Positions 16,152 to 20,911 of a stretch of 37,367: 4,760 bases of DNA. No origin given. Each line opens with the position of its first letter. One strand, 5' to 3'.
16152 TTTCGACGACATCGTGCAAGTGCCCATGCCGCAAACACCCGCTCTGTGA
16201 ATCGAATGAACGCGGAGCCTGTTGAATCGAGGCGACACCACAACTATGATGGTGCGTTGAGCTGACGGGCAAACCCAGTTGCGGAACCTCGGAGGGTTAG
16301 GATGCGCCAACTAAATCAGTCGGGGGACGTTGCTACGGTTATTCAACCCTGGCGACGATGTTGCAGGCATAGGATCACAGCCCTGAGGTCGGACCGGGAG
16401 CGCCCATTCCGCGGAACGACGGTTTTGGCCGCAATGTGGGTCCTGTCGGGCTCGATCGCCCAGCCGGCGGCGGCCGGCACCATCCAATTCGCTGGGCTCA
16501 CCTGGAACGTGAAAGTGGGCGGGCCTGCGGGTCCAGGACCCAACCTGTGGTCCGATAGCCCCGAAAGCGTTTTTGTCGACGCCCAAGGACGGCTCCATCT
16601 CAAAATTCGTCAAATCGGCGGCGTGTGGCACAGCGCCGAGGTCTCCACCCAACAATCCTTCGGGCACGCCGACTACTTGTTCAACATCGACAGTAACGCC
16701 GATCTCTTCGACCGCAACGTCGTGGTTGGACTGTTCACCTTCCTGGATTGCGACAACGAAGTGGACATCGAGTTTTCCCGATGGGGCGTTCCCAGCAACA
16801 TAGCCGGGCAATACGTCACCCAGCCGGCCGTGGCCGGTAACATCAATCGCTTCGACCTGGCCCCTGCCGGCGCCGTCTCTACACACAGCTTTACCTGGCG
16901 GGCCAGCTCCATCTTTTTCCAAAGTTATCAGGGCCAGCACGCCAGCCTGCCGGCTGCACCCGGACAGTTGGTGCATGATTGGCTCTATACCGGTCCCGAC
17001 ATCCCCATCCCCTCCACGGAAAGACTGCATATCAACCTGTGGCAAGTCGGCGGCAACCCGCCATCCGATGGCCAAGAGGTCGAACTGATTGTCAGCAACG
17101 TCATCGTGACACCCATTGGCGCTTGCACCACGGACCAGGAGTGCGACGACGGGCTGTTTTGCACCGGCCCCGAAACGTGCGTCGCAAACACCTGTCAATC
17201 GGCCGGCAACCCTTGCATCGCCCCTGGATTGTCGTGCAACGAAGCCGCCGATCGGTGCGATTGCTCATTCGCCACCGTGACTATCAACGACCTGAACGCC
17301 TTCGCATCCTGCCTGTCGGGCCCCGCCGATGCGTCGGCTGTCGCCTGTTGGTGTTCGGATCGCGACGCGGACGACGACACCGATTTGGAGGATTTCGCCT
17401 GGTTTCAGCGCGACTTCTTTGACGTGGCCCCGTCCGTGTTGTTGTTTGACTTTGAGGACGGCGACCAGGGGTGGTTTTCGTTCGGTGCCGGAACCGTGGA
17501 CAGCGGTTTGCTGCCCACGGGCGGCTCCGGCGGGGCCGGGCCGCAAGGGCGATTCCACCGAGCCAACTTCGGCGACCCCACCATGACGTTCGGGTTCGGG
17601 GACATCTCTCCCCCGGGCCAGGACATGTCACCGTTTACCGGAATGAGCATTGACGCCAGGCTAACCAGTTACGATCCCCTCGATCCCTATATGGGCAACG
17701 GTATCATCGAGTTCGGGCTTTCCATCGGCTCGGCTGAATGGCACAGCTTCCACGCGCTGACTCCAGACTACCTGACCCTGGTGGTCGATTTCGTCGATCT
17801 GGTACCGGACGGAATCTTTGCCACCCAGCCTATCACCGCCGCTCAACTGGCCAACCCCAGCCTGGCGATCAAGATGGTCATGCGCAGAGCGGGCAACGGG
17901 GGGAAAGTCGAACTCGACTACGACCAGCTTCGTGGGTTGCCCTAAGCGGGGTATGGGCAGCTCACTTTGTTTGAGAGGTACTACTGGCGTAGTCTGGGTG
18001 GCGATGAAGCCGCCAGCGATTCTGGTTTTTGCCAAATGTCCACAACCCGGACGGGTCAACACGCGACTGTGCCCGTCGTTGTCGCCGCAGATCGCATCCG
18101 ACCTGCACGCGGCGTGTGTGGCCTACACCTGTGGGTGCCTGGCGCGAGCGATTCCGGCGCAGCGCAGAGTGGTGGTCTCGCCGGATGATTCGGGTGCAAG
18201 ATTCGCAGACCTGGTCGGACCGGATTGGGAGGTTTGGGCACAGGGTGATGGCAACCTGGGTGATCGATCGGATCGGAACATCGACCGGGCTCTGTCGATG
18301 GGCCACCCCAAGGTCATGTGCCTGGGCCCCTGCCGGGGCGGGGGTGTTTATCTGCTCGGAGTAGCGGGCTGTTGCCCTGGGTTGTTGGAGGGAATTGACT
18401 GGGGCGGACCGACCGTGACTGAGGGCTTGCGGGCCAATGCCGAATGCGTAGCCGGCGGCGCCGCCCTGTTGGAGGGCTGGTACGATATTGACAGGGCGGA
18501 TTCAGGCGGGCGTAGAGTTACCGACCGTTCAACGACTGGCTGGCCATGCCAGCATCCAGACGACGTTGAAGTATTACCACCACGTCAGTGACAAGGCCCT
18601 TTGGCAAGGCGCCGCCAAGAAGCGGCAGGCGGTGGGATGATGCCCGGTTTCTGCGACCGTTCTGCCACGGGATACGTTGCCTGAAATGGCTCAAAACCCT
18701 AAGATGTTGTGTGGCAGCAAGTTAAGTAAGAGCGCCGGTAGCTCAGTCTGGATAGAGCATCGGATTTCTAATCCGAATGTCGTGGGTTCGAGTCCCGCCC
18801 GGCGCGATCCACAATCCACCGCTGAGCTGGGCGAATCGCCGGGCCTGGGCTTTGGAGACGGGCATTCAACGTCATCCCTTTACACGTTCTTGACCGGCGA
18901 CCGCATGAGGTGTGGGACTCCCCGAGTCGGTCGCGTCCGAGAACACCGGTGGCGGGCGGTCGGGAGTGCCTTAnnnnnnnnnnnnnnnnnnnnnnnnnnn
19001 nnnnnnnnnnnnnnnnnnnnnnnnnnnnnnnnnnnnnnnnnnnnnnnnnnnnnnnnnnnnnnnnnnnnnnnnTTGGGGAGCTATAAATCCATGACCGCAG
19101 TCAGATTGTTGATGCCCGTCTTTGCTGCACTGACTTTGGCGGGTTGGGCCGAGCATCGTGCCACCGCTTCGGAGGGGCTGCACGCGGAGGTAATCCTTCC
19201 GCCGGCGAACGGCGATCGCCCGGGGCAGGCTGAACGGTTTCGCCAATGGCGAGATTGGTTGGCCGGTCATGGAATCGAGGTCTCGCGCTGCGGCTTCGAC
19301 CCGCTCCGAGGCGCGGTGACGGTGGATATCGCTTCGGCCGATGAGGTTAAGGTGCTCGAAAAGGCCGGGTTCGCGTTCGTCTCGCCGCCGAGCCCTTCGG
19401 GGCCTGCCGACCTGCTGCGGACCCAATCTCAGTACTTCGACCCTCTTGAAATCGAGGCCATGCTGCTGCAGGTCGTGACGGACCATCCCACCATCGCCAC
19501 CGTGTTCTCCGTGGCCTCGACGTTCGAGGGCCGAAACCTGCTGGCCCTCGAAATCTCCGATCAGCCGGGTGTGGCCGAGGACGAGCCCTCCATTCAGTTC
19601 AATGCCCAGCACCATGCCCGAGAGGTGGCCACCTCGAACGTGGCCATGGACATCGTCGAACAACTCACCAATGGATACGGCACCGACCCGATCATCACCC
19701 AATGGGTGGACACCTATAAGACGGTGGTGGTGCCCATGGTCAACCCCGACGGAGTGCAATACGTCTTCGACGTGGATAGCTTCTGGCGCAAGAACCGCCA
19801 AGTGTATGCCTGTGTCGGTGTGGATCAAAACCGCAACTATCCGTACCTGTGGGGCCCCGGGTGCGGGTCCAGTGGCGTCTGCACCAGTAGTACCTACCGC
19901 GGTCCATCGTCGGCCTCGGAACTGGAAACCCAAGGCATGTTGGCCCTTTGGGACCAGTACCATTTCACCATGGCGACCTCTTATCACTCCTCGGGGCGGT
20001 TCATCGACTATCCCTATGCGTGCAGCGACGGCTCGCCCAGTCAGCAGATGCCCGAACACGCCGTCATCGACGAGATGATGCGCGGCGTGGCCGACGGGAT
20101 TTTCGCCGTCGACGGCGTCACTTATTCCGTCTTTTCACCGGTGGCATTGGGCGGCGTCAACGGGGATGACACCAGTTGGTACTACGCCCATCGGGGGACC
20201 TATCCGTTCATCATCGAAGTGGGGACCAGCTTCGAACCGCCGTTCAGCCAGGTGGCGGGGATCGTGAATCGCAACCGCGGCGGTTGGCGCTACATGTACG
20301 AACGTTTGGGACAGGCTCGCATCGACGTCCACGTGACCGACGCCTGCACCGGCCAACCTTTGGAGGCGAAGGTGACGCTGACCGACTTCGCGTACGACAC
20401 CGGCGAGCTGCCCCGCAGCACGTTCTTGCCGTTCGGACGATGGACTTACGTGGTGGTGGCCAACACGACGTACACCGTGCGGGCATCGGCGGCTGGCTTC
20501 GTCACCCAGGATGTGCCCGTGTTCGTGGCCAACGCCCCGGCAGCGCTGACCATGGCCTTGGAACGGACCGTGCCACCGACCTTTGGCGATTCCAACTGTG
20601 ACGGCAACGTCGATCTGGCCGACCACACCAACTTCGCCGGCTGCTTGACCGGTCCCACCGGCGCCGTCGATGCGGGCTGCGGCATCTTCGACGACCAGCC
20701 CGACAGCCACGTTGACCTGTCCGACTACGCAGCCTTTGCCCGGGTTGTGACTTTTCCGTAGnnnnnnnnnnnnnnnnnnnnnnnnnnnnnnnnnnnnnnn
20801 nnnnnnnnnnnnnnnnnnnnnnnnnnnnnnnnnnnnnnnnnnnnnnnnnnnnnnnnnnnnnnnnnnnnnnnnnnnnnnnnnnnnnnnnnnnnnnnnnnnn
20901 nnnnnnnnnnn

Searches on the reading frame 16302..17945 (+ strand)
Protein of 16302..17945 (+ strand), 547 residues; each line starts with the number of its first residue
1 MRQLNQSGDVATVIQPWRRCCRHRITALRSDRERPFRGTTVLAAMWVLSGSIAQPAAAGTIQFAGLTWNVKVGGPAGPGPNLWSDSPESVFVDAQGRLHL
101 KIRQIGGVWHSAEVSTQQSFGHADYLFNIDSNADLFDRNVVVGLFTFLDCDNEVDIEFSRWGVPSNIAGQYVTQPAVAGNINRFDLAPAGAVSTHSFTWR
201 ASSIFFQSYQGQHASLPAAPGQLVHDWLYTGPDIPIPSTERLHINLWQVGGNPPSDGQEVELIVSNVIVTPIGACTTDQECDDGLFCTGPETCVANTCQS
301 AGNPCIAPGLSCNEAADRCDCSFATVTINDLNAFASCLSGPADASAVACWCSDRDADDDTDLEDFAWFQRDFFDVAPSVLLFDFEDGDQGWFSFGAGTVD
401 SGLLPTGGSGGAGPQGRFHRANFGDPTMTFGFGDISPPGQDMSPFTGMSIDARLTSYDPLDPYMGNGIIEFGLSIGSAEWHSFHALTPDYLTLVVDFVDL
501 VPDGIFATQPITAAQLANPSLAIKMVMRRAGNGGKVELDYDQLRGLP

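Call 42: search_protein_families(library=pfam, proteins=[window:16302-17945:+], max_evalue=0.001)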
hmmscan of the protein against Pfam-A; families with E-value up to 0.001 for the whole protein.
window:16302-17945:+ (547 aa): 0 families

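Call 50: search_solved_structures(query=window:16302-17945:+, max_evalue=10, show_alignments=3)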
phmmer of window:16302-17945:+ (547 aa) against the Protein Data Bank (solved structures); distinct sequences matched with E-value up to 10: 1.
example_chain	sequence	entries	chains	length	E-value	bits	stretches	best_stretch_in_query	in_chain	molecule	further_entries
1kmx_A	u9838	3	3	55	2.2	9.6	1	271-320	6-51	vascular endothelial growth factor | VASCULAR ENDOTHELIAL GROWTH FACTOR-165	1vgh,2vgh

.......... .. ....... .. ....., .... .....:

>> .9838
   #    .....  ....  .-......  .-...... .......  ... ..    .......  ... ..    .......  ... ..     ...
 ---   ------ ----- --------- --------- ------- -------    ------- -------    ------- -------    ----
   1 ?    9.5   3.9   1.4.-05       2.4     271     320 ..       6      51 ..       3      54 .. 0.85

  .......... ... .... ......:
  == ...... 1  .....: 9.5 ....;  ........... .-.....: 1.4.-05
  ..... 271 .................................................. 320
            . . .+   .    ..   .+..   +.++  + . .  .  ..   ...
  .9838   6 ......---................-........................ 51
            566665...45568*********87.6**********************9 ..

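Call 51: search_protein_families(library=pfam, proteins=[window:16302-17945:+], max_evalue=10)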
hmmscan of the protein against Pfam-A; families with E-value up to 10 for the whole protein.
window:16302-17945:+ (547 aa): 0 families

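Call 57: find_homologous_proteins(query=window:16302-17945:+, max_evalue=0.001)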
Query window:16302-17945:+ (547 aa): 161 proteins with E <= 0.001 among 8000 candidates; the best 120 are listed.
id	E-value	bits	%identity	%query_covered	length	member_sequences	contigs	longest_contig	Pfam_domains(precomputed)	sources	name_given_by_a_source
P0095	0.0e+0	1180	100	92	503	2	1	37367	-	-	-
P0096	1.5e-247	841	69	97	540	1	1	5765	-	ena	-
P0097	1.3e-245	834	72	90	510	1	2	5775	-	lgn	-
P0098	8.4e-195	666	59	92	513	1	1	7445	-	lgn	-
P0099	3.3e-194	665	59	93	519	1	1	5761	-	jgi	jgi:hypothetical protein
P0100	1.4e-193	662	59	90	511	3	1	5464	-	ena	-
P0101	1.9e-193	662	60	89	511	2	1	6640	-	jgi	jgi:hypothetical protein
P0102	3.2e-190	651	58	90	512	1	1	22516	-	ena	-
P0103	2.3e-160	553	52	92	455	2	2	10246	-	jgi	jgi:hypothetical protein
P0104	4.6e-160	552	53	90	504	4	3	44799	-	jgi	jgi:hypothetical protein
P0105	1.2e-153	531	52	89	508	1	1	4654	-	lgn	-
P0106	5.1e-149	515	49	93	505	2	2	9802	-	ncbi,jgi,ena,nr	ncbi:MAG TPA: hypothetical protein P5572_07575 [Phycisphaerae bacterium]|nr:hypothetical protein [Ph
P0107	1.0e-148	514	51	89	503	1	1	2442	-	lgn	-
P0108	2.0e-148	513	51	92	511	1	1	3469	-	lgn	-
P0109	7.2e-140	485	48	90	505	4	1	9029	-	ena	-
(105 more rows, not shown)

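Call 77: predict_structure(alignment_id=A4)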
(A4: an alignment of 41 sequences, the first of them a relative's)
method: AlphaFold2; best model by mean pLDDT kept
length: 503 residues; sequences in the alignment: 41
mean_pLDDT: 91.5   pTM: 0.54
mean pLDDT of the five models: 91.5, 90.7, 89.8, 89.3, 88.7
residues with pLDDT >= 90: 371; 70-90: 111; 50-70: 19; < 50: 2
segments of 3 or more residues with pLDDT < 50: none
pLDDT, mean of each block of 10 residues (from residue 1): 53 84 93 87 97 98 97 94 98 98 95 97 97 95 97 95 96 88 95 94 96 98 88 83 86 82 86 82 85 93 90 94 85 86 91 94 73 93 93 97 95 96 96 97 94 95 95 98 93 96 91
secondary structure, 60 per line:
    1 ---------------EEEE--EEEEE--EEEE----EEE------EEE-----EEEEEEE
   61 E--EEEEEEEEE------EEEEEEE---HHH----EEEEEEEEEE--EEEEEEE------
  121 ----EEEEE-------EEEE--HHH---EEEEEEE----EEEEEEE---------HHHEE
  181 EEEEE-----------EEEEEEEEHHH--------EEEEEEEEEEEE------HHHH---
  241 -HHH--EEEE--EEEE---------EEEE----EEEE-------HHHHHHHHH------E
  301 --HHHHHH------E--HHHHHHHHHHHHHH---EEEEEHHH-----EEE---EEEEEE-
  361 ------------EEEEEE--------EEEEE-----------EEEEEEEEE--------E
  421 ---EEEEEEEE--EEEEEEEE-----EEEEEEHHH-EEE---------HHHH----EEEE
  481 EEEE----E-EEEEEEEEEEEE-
elements in order: E16-19 E22-26 E29-32 E37-39 E46-48 E54-61 E64-72 E79-85 E96-105 E108-114 E125-129 E137-140 E149-155 E160-166 E179-185 E197-204 E216-227 H234-237 E247-250 E253-256 E266-269 E274-277 H285-293 H303-308 H318-331 E335-339 E348-350 E354-359 E373-378 E387-391 E403-411 E424-431 E434-441 E447-452 E457-459 H469-472 E477-484 E491-502

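Call 79: fold_search(model_id=the predicted structure, library=pdb)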
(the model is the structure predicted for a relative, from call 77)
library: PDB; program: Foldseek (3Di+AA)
matches with E <= 10: 1681; with E <= 0.001: 158
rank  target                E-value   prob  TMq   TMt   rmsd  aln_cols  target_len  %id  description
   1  4w65                  2.9e-09  1.00  0.30  0.61   6.0       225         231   17  Crystal Structure of Glycosyl hydrolase family protein from Mycobacterium fortuitum (released 2014-09-03)
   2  1gbg                  5.2e-09  1.00  0.31  0.67   5.2       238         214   18  BACILLUS LICHENIFORMIS BETA-GLUCANASE (released 1995-12-07)
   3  3o5s                  8.0e-09  1.00  0.31  0.69   3.6       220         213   19  Crystal Structure of the endo-beta-1,3-1,4 glucanase from Bacillus subtilis (strain 168) (released 2011-07-13)
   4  3wvj_B                1.5e-08  1.00  0.31  0.65   3.9       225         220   20  The crystal structure of native glycosidic hydrolase (released 2015-06-24)
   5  4pq9_A                1.6e-08  1.00  0.31  0.63   5.6       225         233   18  Crystal Structure of a Beta-1,3-glucanase from Mycobacterium marinum (released 2014-03-12)
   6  4xxp                  1.8e-08  1.00  0.30  0.67   6.8       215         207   18  Crystal Structure of an Uncharacterized Protein (Rv0315 ortholog) from Mycobacterium paratuberculosis (released 2015-02-11)
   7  1u0a_A                2.3e-08  1.00  0.31  0.68   4.0       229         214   18  Crystal structure of the engineered beta-1,3-1,4-endoglucanase H(A16-M) in complex with beta-glucan tetrasaccharide (released 2005-09-06)
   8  3wvj_A                3.1e-08  1.00  0.31  0.66   4.0       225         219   19  The crystal structure of native glycosidic hydrolase (released 2015-06-24)
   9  4wzf_B                4.2e-08  1.00  0.30  0.59   8.0       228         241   19  Crystal structural basis for Rv0315, an immunostimulatory antigen and pseudo beta-1, 3-glucanase of Mycobacterium tube (released 2015-12-09)
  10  3i4i_A                5.5e-08  1.00  0.31  0.67   3.8       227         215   20  Crystal structure of a prokaryotic beta-1,3-1,4-glucanase (lichenase) derived from a mouse hindgut metagenome (released 2010-07-21)
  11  3rq0                  5.8e-08  1.00  0.32  0.65   4.6       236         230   16  The crystal structure of a glycosyl hydrolases (GH) family protein 16 from Mycobacterium smegmatis str. MC2 155 (released 2011-05-11)
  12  3i4i_B                7.6e-08  1.00  0.30  0.66   4.0       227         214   20  Crystal structure of a prokaryotic beta-1,3-1,4-glucanase (lichenase) derived from a mouse hindgut metagenome (released 2010-07-21)
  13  4wzf_A                1.2e-07  1.00  0.30  0.58   8.0       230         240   19  Crystal structural basis for Rv0315, an immunostimulatory antigen and pseudo beta-1, 3-glucanase of Mycobacterium tube (released 2015-12-09)
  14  1byh_A                1.6e-07  1.00  0.32  0.70   4.5       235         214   18  MOLECULAR AND ACTIVE-SITE STRUCTURE OF A BACILLUS (1-3,1-4)-BETA-GLUCANASE (released 1993-10-31)
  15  6t2o_BBB              2.0e-07  1.00  0.32  0.61   4.8       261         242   14  Prominent members of the human gut microbiota express endo-acting O-glycanases to initiate mucin breakdown (released 2020-07-08)
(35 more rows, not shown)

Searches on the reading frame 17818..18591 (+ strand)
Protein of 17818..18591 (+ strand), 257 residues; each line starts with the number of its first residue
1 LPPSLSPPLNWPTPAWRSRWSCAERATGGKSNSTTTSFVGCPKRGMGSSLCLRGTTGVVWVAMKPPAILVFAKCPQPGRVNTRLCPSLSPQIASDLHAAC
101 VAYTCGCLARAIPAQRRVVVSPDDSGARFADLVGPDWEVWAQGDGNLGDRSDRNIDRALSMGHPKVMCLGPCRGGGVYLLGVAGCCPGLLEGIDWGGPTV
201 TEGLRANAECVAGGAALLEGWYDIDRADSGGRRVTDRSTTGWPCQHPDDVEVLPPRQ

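Call 42: search_protein_families(library=pfam, proteins=[window:17818-18591:+], max_evalue=0.001)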
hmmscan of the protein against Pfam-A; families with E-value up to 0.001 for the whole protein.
window:17818-18591:+ (257 aa): 1 family
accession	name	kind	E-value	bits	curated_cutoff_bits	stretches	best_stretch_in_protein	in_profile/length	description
PF09837.15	DUF2064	-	6.8e-09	36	25.8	0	109-166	6-63/120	Uncharacterized protein conserved in bacteria (DUF2064)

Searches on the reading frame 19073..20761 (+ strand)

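Call 42: search_protein_families(library=pfam, proteins=[window:19073-20761:+], max_evalue=0.001)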
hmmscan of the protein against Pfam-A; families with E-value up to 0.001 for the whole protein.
window:19073-20761:+ (562 aa): 2 families
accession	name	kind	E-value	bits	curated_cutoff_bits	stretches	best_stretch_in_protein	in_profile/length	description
PF00246.29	Peptidase_M14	-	1.7e-55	189.1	21.6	1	127-395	1-277/286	Zinc carboxypeptidase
PF13620.12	CarboxypepD_reg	-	1.2e-05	26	32.3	1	417-496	2-81/82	Carboxypeptidase regulatory-like domain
